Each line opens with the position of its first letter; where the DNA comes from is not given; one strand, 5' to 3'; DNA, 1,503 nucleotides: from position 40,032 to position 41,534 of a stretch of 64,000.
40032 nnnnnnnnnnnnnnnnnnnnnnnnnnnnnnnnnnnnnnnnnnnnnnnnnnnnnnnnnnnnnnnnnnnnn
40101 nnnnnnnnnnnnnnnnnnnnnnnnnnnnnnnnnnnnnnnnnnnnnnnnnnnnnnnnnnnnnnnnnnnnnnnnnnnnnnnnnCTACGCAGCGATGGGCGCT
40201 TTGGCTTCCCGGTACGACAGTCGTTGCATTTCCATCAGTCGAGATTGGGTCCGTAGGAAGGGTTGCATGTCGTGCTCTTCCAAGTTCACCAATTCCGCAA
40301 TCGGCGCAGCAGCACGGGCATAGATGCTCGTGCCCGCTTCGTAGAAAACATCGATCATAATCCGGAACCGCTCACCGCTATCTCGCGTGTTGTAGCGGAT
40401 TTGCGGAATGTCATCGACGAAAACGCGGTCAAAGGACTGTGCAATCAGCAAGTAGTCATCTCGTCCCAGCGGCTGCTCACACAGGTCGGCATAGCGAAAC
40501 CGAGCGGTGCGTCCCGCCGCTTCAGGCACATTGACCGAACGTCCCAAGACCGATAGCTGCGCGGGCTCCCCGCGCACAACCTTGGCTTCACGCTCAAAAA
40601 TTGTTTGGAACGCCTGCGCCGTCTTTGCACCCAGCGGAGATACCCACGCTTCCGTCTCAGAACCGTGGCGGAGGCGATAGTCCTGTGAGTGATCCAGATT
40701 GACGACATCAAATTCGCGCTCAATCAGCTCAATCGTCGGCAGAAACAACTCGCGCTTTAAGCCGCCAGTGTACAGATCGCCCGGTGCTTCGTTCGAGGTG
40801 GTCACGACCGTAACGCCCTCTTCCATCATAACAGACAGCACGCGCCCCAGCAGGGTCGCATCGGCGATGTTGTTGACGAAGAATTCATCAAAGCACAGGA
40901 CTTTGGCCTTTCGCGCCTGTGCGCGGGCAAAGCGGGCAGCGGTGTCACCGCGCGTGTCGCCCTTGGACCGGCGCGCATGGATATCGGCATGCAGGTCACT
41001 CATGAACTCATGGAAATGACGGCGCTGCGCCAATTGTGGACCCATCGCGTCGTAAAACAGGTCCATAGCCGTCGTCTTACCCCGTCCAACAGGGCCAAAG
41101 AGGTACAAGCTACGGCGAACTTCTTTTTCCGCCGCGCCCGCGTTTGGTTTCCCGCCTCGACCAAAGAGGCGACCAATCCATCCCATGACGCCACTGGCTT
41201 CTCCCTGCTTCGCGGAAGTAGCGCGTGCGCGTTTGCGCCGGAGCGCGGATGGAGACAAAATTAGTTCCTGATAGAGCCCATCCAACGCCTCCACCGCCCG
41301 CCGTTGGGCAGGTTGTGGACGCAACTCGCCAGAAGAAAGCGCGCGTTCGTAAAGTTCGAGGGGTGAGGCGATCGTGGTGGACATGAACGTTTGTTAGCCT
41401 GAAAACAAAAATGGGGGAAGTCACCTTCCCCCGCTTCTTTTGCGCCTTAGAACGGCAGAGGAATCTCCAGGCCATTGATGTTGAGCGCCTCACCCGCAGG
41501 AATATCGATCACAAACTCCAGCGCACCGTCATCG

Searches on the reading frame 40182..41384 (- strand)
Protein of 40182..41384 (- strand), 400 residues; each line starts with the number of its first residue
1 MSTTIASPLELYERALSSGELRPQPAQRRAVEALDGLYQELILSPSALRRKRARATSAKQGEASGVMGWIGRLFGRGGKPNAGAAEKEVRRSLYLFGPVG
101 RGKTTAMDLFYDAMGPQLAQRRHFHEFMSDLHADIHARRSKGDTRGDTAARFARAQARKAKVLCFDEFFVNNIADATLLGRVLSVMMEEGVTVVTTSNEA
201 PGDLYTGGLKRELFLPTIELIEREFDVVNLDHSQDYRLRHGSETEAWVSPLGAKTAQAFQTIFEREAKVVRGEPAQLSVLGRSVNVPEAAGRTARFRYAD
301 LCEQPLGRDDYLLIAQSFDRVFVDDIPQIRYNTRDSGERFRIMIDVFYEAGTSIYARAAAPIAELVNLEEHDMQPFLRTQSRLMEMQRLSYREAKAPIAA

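Call 3: search_protein_families(library=pfam, proteins=[window:40182-41384:-], max_evalue=0.01)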
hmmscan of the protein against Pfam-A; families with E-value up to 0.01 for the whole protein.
window:40182-41384:- (400 aa): 3 families
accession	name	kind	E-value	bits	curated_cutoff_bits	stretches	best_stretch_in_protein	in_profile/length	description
PF03969.22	AFG1_ATPase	-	4.8e-87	292.7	27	1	7-391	2-357/361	AFG1-like ATPase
PF00004.35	AAA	-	0.0039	18.1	21.2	1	93-168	1-66/131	ATPase family associated with various cellular activities (AAA)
PF07728.20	AAA_5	-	0.0083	16.6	22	0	93-235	2-125/139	AAA domain (dynein-related subfamily)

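Call 89: search_protein_families(library=ncbifam, proteins=[window:40182-41384:-], max_evalue=0.00001)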
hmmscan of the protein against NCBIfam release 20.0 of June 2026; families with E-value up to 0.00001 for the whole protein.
window:40182-41384:- (400 aa): 1 family
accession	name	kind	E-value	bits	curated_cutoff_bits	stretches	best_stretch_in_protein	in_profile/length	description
NF040713.1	ZapE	equivalog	1.1e-99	334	140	1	12-387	2-344/344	cell division protein ZapE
